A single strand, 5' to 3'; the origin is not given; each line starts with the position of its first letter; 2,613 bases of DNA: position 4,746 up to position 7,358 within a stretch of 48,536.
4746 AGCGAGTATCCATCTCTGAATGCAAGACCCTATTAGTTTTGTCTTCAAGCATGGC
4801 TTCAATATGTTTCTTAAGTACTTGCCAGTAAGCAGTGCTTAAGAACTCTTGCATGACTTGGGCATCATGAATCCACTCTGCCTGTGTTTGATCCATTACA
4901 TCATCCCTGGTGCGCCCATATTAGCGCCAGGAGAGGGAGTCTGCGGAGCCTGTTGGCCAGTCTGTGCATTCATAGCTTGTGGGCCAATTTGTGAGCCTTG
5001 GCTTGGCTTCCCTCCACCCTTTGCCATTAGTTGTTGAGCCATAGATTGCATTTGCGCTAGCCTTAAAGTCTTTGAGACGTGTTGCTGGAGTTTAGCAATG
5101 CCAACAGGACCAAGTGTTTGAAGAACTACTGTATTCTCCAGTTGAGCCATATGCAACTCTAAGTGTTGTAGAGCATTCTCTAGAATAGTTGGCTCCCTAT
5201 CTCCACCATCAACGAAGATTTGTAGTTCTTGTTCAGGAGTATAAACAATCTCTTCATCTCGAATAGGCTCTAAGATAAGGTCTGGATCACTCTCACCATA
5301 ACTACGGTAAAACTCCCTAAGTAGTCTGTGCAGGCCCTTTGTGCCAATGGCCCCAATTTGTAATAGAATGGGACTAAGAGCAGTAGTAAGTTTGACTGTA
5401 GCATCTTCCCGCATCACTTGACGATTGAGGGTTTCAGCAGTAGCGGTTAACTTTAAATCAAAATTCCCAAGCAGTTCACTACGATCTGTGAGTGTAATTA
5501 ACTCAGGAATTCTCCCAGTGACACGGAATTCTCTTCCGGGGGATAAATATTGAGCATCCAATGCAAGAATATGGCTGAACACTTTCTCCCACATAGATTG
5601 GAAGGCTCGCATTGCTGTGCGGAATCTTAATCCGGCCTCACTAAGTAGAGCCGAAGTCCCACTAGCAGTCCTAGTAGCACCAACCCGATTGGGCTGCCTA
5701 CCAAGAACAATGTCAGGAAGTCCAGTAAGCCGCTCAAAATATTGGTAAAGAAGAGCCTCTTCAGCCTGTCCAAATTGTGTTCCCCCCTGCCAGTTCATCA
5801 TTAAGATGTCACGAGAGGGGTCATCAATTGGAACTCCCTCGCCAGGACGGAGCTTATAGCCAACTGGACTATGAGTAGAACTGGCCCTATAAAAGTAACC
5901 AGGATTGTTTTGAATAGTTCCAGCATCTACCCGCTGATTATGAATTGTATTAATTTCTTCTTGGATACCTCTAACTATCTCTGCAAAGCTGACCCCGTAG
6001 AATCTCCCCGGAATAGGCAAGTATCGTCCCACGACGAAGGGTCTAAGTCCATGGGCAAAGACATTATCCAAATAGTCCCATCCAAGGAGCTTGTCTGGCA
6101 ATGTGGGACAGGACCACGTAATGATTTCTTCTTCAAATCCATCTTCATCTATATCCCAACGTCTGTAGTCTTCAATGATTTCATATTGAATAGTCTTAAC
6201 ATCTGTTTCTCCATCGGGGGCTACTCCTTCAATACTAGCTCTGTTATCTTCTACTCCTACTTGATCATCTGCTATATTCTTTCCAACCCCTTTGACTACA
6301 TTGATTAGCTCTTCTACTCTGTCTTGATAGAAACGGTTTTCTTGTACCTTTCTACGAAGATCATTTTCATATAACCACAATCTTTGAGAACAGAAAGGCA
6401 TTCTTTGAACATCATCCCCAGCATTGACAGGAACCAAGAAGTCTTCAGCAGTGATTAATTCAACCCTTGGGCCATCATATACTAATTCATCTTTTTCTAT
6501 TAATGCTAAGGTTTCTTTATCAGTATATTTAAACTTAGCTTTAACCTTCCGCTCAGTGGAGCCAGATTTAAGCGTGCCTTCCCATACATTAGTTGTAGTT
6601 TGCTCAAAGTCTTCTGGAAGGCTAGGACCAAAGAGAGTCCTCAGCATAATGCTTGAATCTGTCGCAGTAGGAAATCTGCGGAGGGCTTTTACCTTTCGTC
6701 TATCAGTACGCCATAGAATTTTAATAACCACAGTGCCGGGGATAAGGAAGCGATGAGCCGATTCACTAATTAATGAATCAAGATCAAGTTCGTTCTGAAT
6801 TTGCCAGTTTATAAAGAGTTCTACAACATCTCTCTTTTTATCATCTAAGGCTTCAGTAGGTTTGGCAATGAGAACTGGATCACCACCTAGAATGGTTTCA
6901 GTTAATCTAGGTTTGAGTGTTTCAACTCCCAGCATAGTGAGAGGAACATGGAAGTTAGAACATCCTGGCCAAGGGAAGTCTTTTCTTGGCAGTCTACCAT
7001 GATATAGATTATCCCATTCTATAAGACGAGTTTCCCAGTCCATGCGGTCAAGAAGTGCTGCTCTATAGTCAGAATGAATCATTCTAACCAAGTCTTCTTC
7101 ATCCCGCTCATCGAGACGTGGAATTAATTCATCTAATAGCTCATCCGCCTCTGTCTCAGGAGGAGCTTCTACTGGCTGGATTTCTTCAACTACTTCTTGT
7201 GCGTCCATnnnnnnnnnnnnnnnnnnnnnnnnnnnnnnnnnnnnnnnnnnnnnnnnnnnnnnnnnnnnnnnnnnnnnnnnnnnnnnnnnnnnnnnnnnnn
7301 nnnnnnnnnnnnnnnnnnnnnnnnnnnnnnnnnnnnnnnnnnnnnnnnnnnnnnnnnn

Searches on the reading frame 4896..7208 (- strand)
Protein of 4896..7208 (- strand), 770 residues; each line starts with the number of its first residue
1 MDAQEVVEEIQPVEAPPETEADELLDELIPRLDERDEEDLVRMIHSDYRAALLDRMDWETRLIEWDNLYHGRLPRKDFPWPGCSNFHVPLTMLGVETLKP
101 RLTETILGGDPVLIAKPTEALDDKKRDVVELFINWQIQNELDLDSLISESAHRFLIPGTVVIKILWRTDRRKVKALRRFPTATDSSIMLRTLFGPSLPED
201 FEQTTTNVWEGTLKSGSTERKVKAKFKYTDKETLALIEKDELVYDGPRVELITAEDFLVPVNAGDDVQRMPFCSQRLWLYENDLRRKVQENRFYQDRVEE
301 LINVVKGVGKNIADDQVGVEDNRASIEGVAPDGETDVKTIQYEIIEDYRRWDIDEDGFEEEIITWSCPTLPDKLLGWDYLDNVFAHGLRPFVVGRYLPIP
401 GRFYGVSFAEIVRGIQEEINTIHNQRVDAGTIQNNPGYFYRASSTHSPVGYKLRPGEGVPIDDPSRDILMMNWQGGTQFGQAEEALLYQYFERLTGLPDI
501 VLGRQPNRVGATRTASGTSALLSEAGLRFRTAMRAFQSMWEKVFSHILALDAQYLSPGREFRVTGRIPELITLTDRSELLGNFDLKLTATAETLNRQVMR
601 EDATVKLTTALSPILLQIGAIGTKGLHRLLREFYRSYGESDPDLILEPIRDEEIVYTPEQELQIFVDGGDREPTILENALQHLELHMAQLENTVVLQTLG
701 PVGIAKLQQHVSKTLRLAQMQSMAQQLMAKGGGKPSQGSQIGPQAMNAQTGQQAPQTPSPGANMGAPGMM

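Call 3: search_protein_families(library=pfam, proteins=[window:4896-7208:-], max_evalue=0.1)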
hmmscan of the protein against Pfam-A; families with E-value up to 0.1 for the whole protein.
window:4896-7208:- (770 aa): 1 family
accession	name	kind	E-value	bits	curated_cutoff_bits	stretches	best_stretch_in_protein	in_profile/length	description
PF23899.1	SU10_portal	-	2.4e-39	135.7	30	1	67-650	29-569/593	Phage SU10 portal protein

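Call 4: search_protein_families(library=phrogs, proteins=[window:4896-7208:-], max_evalue=0.01)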
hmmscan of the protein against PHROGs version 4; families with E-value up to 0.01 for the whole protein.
window:4896-7208:- (770 aa): 2 families
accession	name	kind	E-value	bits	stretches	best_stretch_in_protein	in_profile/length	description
phrog_1216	-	head and packaging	3.7e-44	152.4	1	31-739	7-678/714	portal protein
phrog_332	-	connector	8.5e-12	45.2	1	387-538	258-412/560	head-tail adaptor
